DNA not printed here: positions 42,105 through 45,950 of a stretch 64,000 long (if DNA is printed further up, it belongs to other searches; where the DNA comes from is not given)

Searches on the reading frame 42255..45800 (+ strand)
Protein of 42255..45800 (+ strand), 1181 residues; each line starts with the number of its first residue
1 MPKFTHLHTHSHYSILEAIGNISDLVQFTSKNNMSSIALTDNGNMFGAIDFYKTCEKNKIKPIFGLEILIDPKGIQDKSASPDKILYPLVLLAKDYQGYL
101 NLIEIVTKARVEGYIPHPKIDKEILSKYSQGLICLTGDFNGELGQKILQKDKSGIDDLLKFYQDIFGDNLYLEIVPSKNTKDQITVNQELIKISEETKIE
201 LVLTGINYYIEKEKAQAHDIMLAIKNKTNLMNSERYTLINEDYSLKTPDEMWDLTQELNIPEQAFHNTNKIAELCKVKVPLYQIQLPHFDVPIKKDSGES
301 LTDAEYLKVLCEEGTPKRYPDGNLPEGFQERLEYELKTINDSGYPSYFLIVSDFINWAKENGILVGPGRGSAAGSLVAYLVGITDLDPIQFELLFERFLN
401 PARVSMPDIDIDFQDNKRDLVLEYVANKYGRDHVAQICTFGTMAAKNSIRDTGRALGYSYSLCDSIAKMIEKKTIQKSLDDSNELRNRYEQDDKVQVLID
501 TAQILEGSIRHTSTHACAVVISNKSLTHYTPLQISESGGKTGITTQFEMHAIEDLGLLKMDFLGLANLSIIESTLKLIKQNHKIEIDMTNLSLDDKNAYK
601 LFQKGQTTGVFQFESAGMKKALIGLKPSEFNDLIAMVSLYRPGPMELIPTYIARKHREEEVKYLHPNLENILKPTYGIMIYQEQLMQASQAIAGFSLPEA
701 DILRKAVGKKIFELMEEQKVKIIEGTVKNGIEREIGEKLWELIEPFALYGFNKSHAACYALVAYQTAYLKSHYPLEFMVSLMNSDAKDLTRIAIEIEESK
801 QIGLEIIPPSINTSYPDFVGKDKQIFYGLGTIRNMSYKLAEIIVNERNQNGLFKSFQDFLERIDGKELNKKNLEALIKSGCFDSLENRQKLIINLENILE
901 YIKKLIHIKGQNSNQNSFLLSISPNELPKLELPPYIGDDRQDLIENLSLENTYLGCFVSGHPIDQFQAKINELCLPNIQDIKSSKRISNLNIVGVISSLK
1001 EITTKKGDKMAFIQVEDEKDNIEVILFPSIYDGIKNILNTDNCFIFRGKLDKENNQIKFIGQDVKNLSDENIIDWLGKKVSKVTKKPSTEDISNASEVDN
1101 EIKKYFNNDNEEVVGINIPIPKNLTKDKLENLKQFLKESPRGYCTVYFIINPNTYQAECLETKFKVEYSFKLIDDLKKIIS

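Call 44: search_protein_families(library=ncbifam, proteins=[window:42255-45800:+], max_evalue=0.00001)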
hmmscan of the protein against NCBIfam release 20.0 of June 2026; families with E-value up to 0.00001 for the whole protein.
window:42255-45800:+ (1181 aa): 13 families
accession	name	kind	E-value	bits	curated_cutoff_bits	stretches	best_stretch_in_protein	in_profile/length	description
NF004226.0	PRK05673.1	equivalog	0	1253.8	1002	1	2-1179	4-1137/1146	DNA polymerase III subunit alpha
NF005298.0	PRK06826.1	equivalog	0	1215.2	1260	1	2-1180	3-1143/1151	DNA polymerase III subunit alpha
TIGR00594.1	polc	superfamily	0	1156.5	434.35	1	4-1027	1-1022/1022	DNA polymerase III subunit alpha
NF005377.0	PRK06920.1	equivalog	1.3e-281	937.1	1806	1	3-1073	2-1029/1108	DNA polymerase III subunit alpha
NF005617.0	PRK07374.1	equivalog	1.9e-276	920.3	1653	1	4-1105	3-1111/1170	DNA polymerase III subunit alpha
NF005516.0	PRK07135.1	equivalog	1.4e-222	741.8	1084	2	204-1060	130-967/974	DNA polymerase III DnaE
NF005582.0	PRK07279.1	equivalog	2.8e-205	684.5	1279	2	179-1076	122-971/1033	DNA polymerase III subunit alpha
NF004550.0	PRK05898.1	equivalog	5.8e-197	657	1182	2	182-908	119-833/971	DNA polymerase III subunit alpha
NF007079.0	PRK09532.1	equivalog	2.3e-184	615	1525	1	4-752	3-777/876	DNA polymerase III subunit alpha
NF004225.0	PRK05672.1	subfamily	2.2e-183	612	939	1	2-1069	4-1034/1047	error-prone DNA polymerase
NF005616.0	PRK07373.1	equivalog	1.6e-69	234.6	646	1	750-1071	37-364/449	DNA polymerase III subunit alpha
NF001688.0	PRK00448.1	equivalog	1.2e-60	205.4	873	3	87-390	615-914/1445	PolC-type DNA polymerase III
TIGR01405.1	polC_Gram_pos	equivalog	2.4e-58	197.8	1043.45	3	89-389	383-678/1211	DNA polymerase III subunit alpha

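Call 45: find_related_loci(query=window:42255-45800:+, collection=genome_contigs, flank=1000)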
Query window:42255-45800:+ (1181 aa) in genome_contigs; peptide patterns used: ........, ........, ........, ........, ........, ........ (x = any residue, [..] = any of these).
449 stretches matched a pattern; 333 encode a relative of the query (tblastn E <= 1e-3); the best 80 are kept; 80 distinct loci.
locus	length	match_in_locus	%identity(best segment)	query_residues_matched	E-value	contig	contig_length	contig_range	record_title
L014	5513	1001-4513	60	1-1181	0e+0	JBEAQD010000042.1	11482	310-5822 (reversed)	MAG: Candidatus Parcubacteria bacterium isolate muddycreek_2019_sw_WHONDRS-S19S_0082_B_bin.32 scaffold_1223596, whole ge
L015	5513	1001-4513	61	1-1181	0e+0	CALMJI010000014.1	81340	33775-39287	MAG TPA_asm: uncultured bacterium isolate SRR5997543_bin.20_CONCOCT_v1.1_MAG genome assembly, contig: ERZ795114.26, whol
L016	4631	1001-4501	60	1-1177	0e+0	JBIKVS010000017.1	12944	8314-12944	MAG: Candidatus Paceibacteria bacterium isolate ME2015-08-30_3300044855_group6_bin32 Rohwer_bin1533_scaffold_1033_c1, wh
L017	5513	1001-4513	60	1-1181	0e+0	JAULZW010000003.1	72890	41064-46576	MAG: Candidatus Paceibacterota bacterium isolate P_PACE2 NODE_346_length_72890_cov_3.285543, whole genome shotgun sequen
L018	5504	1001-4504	59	1-1180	0e+0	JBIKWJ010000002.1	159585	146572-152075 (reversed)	MAG: Candidatus Paceibacteria bacterium isolate ME2015-09-13_3300035666_group6_bin143 Rohwer_bin1534_scaffold_40_c1, who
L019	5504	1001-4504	58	1-1180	0e+0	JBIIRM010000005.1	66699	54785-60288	MAG: Candidatus Paceibacteria bacterium isolate ME2003-09-08pf_3300042542_group2_bin38 Rohwer_bin1530_scaffold_56_c1, wh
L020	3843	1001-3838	65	1-959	0e+0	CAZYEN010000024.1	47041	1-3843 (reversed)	MAG TPA_asm: uncultured Candidatus Saccharibacteria bacterium isolate binchicken_co216_135 genome assembly, contig: k141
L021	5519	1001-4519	50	1-1180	0e+0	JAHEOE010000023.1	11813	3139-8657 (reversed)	MAG: Candidatus Paceibacterota bacterium isolate BinSanityLC-kmean-bin_24-bin_0-refined_5 c_000008772438, whole genome s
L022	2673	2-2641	66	40-932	0e+0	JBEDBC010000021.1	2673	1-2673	MAG: Candidatus Parcubacteria bacterium isolate NASQAN2014_035_B_bin.8 scaffold_672555, whole genome shotgun sequence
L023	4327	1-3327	59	59-1181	0e+0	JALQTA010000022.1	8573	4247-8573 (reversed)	MAG: Candidatus Paceibacterota bacterium isolate BSH.5 NODE_22_length_8573_cov_5.807086, whole genome shotgun sequence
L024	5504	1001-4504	58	1-1180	0e+0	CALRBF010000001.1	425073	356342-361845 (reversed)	MAG: Parcubacteria group bacterium isolate ZE-Oct18-75 genome assembly, contig: ZE-Oct18-C3, whole genome shotgun sequen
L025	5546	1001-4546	66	1-1181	0e+0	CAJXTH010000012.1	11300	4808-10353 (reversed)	TPA_asm: uncultured bacterium isolate SRR4030058_bin.49_MetaBAT_v2.12.1_MAG genome assembly, contig: NODE_3690_length_11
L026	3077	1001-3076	69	1-695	0e+0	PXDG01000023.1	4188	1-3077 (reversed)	MAG: Parcubacteria group bacterium isolate T3Sed10_326m T3-Sed10-C63092, whole genome shotgun sequence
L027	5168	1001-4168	48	4-1068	0e+0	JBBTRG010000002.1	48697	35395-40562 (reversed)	MAG: Patescibacteria group bacterium isolate H32-bin003 H32_bin003_000000000002, whole genome shotgun sequence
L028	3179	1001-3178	67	1-738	0e+0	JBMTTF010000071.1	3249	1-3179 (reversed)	MAG: Minisyncoccia bacterium isolate Tbon_V10_S28_100percent_par_Tbon_V10_S28_metabat.7 NODE_12251_length_3249_cov_6.640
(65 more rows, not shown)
